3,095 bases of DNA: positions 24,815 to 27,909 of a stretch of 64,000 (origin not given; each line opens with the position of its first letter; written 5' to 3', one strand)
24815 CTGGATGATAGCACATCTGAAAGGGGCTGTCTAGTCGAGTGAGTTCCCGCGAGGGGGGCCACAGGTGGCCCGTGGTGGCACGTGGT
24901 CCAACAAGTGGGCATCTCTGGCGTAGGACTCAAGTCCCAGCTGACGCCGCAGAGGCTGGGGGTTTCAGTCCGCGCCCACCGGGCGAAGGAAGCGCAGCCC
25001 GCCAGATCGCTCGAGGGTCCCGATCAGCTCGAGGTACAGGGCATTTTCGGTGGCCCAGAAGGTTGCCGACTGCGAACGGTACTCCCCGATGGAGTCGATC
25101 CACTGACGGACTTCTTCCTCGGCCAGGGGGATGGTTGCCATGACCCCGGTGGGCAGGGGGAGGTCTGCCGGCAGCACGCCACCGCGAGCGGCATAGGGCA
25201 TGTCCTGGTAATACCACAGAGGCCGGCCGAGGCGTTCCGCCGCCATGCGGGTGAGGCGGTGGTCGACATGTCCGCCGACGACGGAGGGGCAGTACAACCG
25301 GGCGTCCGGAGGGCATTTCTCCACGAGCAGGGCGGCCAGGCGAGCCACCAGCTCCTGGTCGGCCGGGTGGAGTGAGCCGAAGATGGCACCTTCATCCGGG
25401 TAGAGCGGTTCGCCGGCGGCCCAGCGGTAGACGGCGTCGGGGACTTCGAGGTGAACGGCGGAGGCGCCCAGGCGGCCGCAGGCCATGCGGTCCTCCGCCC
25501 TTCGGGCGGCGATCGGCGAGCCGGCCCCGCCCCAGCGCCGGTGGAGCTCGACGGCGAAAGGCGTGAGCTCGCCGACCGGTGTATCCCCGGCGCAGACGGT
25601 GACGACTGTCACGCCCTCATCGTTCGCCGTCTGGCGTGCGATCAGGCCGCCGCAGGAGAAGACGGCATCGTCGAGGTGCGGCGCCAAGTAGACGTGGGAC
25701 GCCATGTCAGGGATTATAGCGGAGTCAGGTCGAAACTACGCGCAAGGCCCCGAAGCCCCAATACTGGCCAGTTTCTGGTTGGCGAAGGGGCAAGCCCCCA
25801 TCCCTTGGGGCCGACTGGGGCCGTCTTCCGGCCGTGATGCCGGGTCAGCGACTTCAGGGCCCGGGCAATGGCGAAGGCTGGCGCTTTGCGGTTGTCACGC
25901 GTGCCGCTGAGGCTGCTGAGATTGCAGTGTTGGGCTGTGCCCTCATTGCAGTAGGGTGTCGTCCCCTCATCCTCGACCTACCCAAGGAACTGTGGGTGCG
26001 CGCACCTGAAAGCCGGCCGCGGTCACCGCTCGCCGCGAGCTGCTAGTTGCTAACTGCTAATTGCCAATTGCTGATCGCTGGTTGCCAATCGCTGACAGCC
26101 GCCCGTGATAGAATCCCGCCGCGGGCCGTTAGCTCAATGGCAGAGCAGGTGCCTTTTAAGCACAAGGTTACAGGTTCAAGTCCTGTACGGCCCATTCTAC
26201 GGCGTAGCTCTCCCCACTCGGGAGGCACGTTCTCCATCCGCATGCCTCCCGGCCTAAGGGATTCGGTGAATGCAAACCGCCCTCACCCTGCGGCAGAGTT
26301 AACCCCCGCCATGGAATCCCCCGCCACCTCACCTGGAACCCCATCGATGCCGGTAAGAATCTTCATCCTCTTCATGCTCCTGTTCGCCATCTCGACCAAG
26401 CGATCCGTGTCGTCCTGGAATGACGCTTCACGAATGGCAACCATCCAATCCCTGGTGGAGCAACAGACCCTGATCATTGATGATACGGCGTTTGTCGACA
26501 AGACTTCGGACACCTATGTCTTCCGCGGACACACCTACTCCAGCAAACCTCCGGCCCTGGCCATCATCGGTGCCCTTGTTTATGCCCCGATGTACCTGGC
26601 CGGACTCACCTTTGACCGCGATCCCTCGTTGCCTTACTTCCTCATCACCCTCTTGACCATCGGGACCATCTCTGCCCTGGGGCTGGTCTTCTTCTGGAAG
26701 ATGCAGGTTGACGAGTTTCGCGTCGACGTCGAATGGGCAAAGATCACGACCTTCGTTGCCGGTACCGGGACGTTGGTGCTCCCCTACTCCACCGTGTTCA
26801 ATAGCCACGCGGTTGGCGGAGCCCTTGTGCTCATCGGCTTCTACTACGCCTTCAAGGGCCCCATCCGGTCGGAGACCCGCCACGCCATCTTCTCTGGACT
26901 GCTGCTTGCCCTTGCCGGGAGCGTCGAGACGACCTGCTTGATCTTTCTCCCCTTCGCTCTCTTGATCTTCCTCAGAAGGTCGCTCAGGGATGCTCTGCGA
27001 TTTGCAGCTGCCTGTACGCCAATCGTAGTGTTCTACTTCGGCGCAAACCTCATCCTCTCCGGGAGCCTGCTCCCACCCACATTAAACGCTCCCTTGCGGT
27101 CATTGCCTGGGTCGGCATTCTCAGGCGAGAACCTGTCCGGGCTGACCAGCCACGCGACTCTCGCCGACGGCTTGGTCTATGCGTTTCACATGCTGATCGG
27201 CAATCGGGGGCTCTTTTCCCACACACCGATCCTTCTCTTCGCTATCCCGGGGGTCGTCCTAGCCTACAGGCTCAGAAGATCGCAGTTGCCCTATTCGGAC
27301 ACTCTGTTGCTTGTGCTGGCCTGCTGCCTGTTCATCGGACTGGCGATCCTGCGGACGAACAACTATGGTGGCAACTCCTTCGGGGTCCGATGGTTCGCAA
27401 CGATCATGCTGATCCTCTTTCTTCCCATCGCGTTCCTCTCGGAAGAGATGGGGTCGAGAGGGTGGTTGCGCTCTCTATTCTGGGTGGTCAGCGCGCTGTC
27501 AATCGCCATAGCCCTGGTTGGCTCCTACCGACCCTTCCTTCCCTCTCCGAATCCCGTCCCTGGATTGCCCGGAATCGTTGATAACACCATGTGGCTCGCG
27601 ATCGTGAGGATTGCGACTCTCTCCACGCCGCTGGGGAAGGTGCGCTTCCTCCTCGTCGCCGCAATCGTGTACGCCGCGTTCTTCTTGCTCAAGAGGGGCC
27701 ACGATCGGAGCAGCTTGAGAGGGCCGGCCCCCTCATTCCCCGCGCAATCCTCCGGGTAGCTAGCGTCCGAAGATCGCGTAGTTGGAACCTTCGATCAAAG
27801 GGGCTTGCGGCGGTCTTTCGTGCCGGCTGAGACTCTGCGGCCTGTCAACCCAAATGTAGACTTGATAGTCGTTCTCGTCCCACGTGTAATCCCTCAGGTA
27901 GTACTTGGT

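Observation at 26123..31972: Low-GC block of three GT-C glycosyltransferases bracketed by tRNA-Lys and a 29-bp repeat of its 3' half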

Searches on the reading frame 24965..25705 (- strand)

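Call 9: search_protein_families(library=pfam, proteins=[window:24965-25705:-], max_evalue=0.01)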
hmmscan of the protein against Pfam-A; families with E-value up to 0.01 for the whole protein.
window:24965-25705:- (246 aa): 1 family
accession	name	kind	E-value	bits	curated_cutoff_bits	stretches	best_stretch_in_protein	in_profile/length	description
PF02585.22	PIG-L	-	1e-14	55.6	28.2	1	7-157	3-126/129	GlcNAc-PI de-N-acetylase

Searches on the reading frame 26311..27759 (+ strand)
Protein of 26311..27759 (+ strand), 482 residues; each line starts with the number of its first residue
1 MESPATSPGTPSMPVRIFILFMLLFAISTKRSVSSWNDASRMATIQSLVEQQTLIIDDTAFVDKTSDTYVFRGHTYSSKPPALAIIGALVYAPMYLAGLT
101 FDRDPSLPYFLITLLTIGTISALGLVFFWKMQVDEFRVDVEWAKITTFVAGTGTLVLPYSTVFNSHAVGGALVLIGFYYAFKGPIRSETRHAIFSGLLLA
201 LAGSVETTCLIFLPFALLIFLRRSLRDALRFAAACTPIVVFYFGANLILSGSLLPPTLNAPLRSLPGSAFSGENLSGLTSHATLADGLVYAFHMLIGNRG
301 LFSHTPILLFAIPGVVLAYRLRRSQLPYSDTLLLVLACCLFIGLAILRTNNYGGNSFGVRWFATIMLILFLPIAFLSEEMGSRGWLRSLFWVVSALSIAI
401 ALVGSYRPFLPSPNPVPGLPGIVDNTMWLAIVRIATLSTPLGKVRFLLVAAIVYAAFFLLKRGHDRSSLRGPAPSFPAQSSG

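Call 9: search_protein_families(library=pfam, proteins=[window:26311-27759:+], max_evalue=0.01)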
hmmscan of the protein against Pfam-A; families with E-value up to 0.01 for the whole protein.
window:26311-27759:+ (482 aa): 0 families
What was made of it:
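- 26311..27759 (+): Gene 1: polytopic membrane protein with a GT-C fold (482 aa; 470 aa from 26347 as called in public records). No Pfam hit (call 9).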

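Call 32: find_homologous_proteins(query=window:26311-27759:+)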
Query window:26311-27759:+ (482 aa): 92 proteins with E <= 0.001 among 8000 candidates.
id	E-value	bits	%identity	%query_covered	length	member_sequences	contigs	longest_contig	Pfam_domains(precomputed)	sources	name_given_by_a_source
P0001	0.0e+0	1014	99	98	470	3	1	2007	-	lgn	-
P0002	9.2e-216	735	73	94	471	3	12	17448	-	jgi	jgi:hypothetical membrane protein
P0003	1.2e-209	715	72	94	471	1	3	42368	-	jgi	jgi:hypothetical membrane protein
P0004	1.5e-175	603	63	89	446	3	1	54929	-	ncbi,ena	-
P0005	8.5e-174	597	62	95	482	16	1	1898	-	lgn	-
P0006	4.8e-170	585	60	94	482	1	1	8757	-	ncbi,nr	ncbi:MAG: hypothetical protein E4G99_03675 [Anaerolineales bacterium]|nr:MAG: hypothetical protein E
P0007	7.1e-170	584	61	91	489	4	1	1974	-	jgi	-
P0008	1.1e-167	577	59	95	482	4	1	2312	-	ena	-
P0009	2.9e-163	562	59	91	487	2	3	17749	-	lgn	-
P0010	2.7e-158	546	56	93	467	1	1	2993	-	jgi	jgi:hypothetical protein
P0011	7.4e-148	511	57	88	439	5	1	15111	-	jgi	-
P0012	1.2e-130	455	49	89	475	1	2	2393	-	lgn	-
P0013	9.5e-127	442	53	84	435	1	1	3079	-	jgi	jgi:hypothetical protein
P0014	3.3e-120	420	47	90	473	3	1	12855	-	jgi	jgi:hypothetical protein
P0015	8.0e-118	412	50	89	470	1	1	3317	-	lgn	-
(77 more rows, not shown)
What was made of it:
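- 26311..27759 (+): 92 homologues found (call 32).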

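Call 33: search_protein_families(library=ncbifam, proteins=[window:26311-27759:+], max_evalue=1)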
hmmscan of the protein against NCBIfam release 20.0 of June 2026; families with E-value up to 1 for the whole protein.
window:26311-27759:+ (482 aa): 1 family
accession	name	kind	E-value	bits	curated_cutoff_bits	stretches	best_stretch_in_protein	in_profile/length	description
NF047440.1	LA3751_2_3_fam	subfamily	1.7e-14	53.5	200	1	108-403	97-380/460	LA_3751/LA_3752 family putative glycosyltransferase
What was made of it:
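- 26311..27759 (+): NCBIfam LA_3751/LA_3752 putative glycosyltransferase at 1.7e-14, below its cut-off (call 33).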

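Call 34: find_encoding_contigs(protein=P0003, flank=10000, max_places=3)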
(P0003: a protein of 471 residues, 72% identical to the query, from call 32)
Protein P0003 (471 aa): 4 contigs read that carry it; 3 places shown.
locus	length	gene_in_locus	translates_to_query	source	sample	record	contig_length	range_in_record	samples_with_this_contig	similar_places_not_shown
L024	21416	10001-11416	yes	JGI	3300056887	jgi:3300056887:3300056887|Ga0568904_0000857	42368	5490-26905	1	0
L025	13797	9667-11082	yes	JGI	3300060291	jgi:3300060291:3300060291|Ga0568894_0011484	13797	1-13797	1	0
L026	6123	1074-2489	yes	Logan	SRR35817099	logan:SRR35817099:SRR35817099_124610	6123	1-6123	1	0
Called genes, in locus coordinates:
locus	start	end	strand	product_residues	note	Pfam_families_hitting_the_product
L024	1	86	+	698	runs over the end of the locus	PF00005:ABC_tran (faint), PF02463:SMC_N (weak), PF13175:AAA_15 (weak), PF13476:AAA_23, PF13555:AAA_29 (weak), PF13304:AAA_21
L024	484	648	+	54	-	-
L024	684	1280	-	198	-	-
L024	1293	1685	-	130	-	-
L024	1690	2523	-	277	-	-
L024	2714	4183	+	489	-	-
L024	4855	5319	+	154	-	-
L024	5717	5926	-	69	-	-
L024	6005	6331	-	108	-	PF13601:HTH_34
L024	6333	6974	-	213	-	-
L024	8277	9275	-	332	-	PF01180:DHO_dh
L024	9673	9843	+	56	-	-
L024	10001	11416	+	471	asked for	-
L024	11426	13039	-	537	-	PF13231:PMT_2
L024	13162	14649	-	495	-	PF13231:PMT_2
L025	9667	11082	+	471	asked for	-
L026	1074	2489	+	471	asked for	-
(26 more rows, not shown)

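Call 35: find_encoding_contigs(protein=P0002, flank=10000, max_places=4)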
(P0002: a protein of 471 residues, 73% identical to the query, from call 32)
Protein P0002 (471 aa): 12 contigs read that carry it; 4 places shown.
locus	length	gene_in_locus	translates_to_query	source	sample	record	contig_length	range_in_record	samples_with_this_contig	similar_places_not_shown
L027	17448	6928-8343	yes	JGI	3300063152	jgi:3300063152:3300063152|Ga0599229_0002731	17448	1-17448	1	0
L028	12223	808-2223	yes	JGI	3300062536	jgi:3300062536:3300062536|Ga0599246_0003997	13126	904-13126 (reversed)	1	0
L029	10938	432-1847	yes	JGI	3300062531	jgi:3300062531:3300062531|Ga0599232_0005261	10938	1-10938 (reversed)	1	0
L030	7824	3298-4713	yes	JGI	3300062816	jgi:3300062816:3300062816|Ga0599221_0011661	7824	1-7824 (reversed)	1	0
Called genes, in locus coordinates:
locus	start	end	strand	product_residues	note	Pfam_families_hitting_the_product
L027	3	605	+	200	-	?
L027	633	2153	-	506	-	PF01336:tRNA_anti-codon, PF00152:tRNA-synt_2, PF01409:tRNA-synt_2d (faint)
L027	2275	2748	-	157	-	PF03449:GreA_GreB_N, PF01272:GreA_GreB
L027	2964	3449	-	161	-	PF00583:Acetyltransf_1, PF13673:Acetyltransf_10 (weak), PF13508:Acetyltransf_7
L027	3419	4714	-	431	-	PF02655:ATP-grasp_3, PF07478:Dala_Dala_lig_C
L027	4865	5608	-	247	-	PF02585:PIG-L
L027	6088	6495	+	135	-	PF26941:DUF8292 (weak)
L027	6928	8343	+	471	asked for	-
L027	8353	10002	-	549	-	PF13231:PMT_2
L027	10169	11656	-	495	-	PF13231:PMT_2 (weak)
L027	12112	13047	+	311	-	PF08439:Peptidase_M3_N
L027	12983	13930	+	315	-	PF01432:Peptidase_M3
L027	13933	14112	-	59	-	-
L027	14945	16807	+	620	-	PF05977:MFS_3, PF07690:MFS_1, PF00027:cNMP_binding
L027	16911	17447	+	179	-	?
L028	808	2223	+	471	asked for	-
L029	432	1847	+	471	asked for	-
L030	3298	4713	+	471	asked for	-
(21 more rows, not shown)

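Call 42: find_encoding_contigs(protein=P0004, flank=10000, max_places=2)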
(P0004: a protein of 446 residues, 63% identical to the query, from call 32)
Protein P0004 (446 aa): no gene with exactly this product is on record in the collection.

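Call 43: find_encoding_contigs(protein=P0009, flank=10000, max_places=2)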
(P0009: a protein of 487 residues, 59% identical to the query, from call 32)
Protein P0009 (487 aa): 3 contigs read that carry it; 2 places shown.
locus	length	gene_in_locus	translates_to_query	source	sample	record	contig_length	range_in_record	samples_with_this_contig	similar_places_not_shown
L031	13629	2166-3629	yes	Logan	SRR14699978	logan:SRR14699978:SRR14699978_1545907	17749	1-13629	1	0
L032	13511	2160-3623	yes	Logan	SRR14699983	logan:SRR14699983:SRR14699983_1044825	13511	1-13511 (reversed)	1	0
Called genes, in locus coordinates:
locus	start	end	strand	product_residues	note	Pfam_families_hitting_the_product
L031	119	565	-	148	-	-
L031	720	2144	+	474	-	PF13231:PMT_2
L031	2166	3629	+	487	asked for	-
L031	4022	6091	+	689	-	PF07228:SpoIIE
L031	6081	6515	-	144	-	PF13581:HATPase_c_2, PF02518:HATPase_c (weak)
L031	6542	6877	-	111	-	PF01740:STAS, PF13466:STAS_2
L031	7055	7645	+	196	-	PF08241:Methyltransf_11, PF13649:Methyltransf_25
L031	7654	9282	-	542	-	PF13687:DUF4153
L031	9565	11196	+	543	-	PF01019:G_glu_transpept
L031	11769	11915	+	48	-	-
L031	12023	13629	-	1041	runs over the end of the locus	PF00464:SHMT, PF01041:DegT_DnrJ_EryC1 (weak), PF01571:GCV_T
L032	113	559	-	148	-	-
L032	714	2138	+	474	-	PF13231:PMT_2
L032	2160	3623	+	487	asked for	-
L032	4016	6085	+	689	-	PF07228:SpoIIE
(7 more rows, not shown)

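Call 46: search_solved_structures(query=A1, max_evalue=1)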
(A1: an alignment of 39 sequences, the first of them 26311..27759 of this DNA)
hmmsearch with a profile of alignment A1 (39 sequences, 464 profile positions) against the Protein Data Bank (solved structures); distinct sequences matched with E-value up to 1: 0.

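Call 54: predict_structure(alignment_id=A1)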
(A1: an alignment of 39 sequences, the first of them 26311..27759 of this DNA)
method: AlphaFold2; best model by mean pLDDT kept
length: 482 residues; sequences in the alignment: 39
mean_pLDDT: 89.5   pTM: 0.92
mean pLDDT of the five models: 89.5, 89.1, 89.0, 89.0, 88.2
residues with pLDDT >= 90: 349; 70-90: 85; 50-70: 26; < 50: 22
segments of 3 or more residues with pLDDT < 50: 1-8, 414-422, 479-482
pLDDT, mean of each block of 10 residues (from residue 1): 48 94 96 92 98 97 92 93 98 98 95 98 98 94 98 96 96 98 80 98 96 97 95 98 95 88 73 69 87 89 96 97 89 97 89 72 96 96 96 98 83 49 72 89 94 98 93 59 42
secondary structure, 60 per line:
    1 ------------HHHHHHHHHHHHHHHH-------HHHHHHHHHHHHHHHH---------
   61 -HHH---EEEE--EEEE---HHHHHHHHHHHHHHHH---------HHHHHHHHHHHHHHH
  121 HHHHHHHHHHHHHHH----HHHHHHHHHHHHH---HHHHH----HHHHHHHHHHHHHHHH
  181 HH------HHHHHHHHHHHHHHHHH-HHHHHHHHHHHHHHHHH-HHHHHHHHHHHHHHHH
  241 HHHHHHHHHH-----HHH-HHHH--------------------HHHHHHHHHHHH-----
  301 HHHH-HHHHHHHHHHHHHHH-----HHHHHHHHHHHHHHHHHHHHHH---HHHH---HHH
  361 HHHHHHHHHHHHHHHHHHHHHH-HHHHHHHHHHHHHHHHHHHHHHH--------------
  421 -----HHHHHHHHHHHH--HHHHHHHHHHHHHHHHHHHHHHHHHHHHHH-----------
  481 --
elements in order: H13-28 H36-51 E68-71 E74-77 H81-96 H106-135 H140-152 H156-160 H165-182 H189-205 H207-223 H225-250 H260-263 H284-295 H301-304 H306-320 H326-347 H351-354 H358-382 H384-406 H426-437 H440-469
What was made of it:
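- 26311..27759 (+): AlphaFold pLDDT 89.5, pTM 0.92 (call 54).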

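Call 57: fold_search(model_id=the predicted structure, library=pdb)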
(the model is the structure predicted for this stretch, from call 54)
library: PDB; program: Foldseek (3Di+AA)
matches with E <= 10: 321; with E <= 0.001: 8
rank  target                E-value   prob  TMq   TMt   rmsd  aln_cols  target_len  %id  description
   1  9s6t_A                7.6e-05  1.00  0.52  0.52   5.6       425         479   14  Ternary cryo-EM structure of chicken ALG12 with Dol25-PP-GlcNAc2Man7, Dol25-P-Man, and Fab (released 2026-03-18)
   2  7bvc_B                1.7e-04  1.00  0.49  0.26  14.9       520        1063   15  Cryo-EM structure of Mycobacterium smegmatis arabinosyltransferase EmbA-EmbB-AcpM2 in complex with ethambutol (released 2020-04-29)
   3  7oci_F                2.3e-04  1.00  0.44  0.35  12.3       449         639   12  Cryo-EM structure of yeast Ost6p containing oligosaccharyltransferase complex (released 2022-02-16)
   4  5ogl_A                3.2e-04  1.00  0.49  0.35   7.3       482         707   11  Structure of bacterial oligosaccharyltransferase PglB in complex with an acceptor peptide and an lipid-linked oligosac (released 2017-10-25)
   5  9dlh                  3.5e-04  1.00  0.53  0.44   6.2       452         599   13  donor substrate analog-bound AftB (released 2025-06-25)
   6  6gxc_A                4.7e-04  1.00  0.49  0.36   7.5       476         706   11  Bacterial oligosaccharyltransferase PglB in complex with an inhibitory peptide and a reactive lipid-linked oligosaccha (released 2018-11-14)
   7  7bvc_A                6.5e-04  1.00  0.47  0.24  16.0       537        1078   14  Cryo-EM structure of Mycobacterium smegmatis arabinosyltransferase EmbA-EmbB-AcpM2 in complex with ethambutol (released 2020-04-29)
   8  9i5k_A                9.4e-04  1.00  0.49  0.49   9.1       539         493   14  Structure of the Chaetomium thermophilum Pmt4 homodimer (C2 symmetry) (released 2025-12-24)
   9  8age_A                1.1e-03  1.00  0.49  0.38  10.6       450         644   12  Structure of yeast oligosaccharylransferase complex with acceptor peptide bound (released 2022-12-07)
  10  8agb_A                1.3e-03  1.00  0.44  0.34  14.4       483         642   12  Structure of yeast oligosaccharylransferase complex with lipid-linked oligosaccharide bound (released 2022-12-07)
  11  8if8_C                1.5e-03  1.00  0.45  0.38   7.2       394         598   18  Arabinosyltransferase AftA (released 2023-05-31)
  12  5f15                  1.6e-03  1.00  0.58  0.52   6.4       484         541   13  Crystal Structure of ArnT from Cupriavidus metallidurans bound to Undecaprenyl phosphate (released 2016-02-17)
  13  3rce_A                1.8e-03  1.00  0.50  0.36  10.0       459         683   12  Bacterial oligosaccharyltransferase PglB (released 2011-06-15)
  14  9s6r_A                1.8e-03  1.00  0.44  0.52  10.9       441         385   12  Ternary cryo-EM structure of yeast ALG3 with Dol25-PP-GlcNAc2Man5, Dol25-P-Man, and Fab (released 2026-03-18)
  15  5ezm                  2.2e-03  1.00  0.57  0.52   6.2       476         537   14  Crystal Structure of ArnT from Cupriavidus metallidurans in the apo state (released 2016-02-17)
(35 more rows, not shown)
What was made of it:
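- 26311..27759 (+): Foldseek top 30 PDB hits are all GT-C: ALG12, EmbA/B, STT3/PglB, AftB, Pmt4, and ArnT at TM 0.58 (call 57).
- On GT-C glycosyltransferase superfamily: Gene 1 model has pLDDT 89.5, and its top 30 Foldseek PDB hits are all GT-C (calls 54, 57).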
